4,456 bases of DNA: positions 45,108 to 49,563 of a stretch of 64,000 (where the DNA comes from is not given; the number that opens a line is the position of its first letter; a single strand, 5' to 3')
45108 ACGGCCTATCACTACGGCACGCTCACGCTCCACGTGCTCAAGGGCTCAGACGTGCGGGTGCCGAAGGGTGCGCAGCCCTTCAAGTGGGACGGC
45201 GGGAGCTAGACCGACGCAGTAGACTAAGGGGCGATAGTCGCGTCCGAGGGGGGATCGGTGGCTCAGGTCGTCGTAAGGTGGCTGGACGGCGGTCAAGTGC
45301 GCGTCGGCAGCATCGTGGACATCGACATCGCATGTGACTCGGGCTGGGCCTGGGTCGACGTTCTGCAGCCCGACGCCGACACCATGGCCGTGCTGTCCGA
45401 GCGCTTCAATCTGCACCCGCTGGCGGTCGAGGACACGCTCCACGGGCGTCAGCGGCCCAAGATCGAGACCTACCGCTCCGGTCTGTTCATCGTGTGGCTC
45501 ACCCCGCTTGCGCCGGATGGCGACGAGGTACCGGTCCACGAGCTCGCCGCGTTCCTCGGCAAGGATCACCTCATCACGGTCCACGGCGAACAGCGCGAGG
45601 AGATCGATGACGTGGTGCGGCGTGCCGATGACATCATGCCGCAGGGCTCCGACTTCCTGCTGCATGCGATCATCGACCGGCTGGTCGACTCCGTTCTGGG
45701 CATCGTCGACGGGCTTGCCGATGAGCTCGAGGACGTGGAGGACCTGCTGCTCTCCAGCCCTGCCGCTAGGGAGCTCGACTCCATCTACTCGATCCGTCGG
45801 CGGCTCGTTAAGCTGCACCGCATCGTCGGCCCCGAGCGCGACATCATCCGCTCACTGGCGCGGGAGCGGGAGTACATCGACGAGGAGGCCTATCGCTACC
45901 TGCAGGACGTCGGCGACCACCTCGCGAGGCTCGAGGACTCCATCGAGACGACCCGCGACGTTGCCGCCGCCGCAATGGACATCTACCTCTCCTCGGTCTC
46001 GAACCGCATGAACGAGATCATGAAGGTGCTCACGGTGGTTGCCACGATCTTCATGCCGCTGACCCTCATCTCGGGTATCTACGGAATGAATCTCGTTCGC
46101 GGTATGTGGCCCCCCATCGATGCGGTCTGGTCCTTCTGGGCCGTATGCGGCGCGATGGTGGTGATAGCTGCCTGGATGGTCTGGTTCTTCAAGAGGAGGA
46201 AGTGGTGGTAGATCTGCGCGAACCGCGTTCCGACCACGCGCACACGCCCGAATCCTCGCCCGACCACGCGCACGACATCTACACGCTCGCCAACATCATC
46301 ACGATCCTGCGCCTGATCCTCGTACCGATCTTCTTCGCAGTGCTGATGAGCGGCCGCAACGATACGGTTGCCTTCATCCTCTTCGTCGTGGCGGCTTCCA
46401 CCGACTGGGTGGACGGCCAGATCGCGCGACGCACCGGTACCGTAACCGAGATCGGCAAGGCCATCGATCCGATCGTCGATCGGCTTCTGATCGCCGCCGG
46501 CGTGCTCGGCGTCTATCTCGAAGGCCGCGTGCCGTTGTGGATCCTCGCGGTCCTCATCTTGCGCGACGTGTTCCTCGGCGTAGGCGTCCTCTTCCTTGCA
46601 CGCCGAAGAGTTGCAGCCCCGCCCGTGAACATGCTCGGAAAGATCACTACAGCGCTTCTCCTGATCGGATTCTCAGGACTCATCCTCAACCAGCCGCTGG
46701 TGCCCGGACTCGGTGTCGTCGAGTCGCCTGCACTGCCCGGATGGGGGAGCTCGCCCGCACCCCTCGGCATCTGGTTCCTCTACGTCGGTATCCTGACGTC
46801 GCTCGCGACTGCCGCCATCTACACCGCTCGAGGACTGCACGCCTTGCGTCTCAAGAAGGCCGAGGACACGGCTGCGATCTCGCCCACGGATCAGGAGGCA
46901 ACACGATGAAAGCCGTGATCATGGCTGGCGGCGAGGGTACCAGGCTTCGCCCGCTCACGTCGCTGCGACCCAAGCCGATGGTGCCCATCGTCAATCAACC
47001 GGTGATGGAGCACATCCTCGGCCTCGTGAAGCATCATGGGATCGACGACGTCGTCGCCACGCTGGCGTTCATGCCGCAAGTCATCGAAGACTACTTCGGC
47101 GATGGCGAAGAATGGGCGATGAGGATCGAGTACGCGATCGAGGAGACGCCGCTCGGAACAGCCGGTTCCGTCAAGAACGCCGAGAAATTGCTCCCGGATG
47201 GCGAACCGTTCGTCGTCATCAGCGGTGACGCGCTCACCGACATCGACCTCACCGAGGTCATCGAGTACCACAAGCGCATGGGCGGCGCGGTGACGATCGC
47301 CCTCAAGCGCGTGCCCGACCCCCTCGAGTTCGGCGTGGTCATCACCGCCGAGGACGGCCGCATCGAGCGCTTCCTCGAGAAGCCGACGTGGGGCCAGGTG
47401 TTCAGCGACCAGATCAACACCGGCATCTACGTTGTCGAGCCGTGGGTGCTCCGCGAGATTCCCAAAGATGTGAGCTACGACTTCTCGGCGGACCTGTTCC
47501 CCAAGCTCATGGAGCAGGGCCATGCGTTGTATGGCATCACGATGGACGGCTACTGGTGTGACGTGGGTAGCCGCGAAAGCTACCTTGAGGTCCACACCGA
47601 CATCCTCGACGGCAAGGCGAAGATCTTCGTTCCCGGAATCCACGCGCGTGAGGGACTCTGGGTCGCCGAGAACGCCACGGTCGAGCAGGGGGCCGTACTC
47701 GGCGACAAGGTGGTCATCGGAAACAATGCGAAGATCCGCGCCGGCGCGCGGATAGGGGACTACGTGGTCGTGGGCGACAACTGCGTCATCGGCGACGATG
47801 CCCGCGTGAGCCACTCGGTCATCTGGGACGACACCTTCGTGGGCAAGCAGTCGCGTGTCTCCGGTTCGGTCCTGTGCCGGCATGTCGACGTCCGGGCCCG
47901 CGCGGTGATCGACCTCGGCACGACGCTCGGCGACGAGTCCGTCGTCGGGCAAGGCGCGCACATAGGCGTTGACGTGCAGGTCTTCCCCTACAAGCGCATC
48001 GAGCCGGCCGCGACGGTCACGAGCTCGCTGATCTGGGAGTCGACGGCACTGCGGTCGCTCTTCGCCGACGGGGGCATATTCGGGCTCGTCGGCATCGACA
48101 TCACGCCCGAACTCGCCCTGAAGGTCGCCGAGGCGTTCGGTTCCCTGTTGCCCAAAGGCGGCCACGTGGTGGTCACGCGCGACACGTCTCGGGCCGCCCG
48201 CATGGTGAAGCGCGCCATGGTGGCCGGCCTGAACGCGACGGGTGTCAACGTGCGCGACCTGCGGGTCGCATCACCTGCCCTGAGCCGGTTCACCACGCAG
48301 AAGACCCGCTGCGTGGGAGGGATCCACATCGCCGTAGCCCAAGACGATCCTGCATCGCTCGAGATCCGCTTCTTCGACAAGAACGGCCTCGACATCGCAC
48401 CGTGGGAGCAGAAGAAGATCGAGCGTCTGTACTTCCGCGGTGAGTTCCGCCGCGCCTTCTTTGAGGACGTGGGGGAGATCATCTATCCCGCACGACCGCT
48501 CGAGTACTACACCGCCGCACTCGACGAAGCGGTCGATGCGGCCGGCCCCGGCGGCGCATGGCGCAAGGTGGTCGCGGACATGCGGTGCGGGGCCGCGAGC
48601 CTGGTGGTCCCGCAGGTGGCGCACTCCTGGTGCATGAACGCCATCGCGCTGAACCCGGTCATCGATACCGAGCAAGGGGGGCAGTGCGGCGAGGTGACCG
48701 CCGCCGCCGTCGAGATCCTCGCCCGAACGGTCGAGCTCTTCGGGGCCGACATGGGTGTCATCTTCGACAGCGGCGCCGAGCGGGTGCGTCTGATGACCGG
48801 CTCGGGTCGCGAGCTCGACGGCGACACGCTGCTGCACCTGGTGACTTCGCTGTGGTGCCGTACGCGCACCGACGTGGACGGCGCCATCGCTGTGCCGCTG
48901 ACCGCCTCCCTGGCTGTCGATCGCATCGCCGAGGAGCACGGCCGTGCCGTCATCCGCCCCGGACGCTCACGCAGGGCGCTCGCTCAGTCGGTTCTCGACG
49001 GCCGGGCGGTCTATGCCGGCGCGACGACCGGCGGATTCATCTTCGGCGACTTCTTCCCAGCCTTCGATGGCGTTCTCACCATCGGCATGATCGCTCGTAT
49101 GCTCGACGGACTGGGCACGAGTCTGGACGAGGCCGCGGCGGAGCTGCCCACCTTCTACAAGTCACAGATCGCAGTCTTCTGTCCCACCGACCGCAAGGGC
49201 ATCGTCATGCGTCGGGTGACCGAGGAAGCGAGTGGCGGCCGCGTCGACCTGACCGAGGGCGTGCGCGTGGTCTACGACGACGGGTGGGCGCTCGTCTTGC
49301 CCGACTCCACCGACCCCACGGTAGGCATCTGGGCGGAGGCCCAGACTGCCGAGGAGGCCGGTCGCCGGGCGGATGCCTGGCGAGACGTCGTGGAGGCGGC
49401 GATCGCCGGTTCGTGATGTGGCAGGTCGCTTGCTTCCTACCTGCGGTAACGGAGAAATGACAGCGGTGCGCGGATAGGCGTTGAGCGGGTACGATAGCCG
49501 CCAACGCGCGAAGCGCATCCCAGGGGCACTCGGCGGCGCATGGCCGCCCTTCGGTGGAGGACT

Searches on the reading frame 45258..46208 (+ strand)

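Call 38: search_protein_families(library=pfam, proteins=[window:45258-46208:+], max_evalue=0.000001)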
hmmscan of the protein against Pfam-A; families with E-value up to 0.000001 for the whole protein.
window:45258-46208:+ (317 aa): 1 family
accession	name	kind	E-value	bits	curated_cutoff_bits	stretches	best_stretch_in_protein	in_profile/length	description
PF01544.23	CorA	-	3.9e-67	227.1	27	1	28-313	2-292/292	CorA-like Mg2+ transporter protein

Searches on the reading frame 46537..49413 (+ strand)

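Call 38: search_protein_families(library=pfam, proteins=[window:46537-49413:+], max_evalue=0.000001)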
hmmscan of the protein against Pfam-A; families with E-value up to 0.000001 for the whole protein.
window:46537-49413:+ (959 aa): 6 families
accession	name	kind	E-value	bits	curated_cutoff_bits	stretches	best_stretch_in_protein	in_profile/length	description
PF00483.29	NTP_transferase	-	6.5e-54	183.5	21.2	1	125-358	1-244/245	Nucleotidyl transferase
PF02878.22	PGM_PMM_I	-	1.1e-21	77.4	22.5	1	508-638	3-137/138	Phosphoglucomutase/phosphomannomutase, alpha/beta/alpha domain I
PF25084.1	LbH_EIF2B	-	6.5e-20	71.5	54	1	372-476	2-105/105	EIF2B subunit epsilon LbH domain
PF00132.30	Hexapep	-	4e-11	42.6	27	0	376-407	4-35/36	Bacterial transferase hexapeptide (six repeats)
PF02880.22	PGM_PMM_III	-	5.5e-08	33.4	20.7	1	761-872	1-113/115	Phosphoglucomutase/phosphomannomutase, alpha/beta/alpha domain III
PF12804.13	NTP_transf_3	-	4.9e-07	30.5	27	0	126-232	1-96/160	MobA-like NTP transferase domain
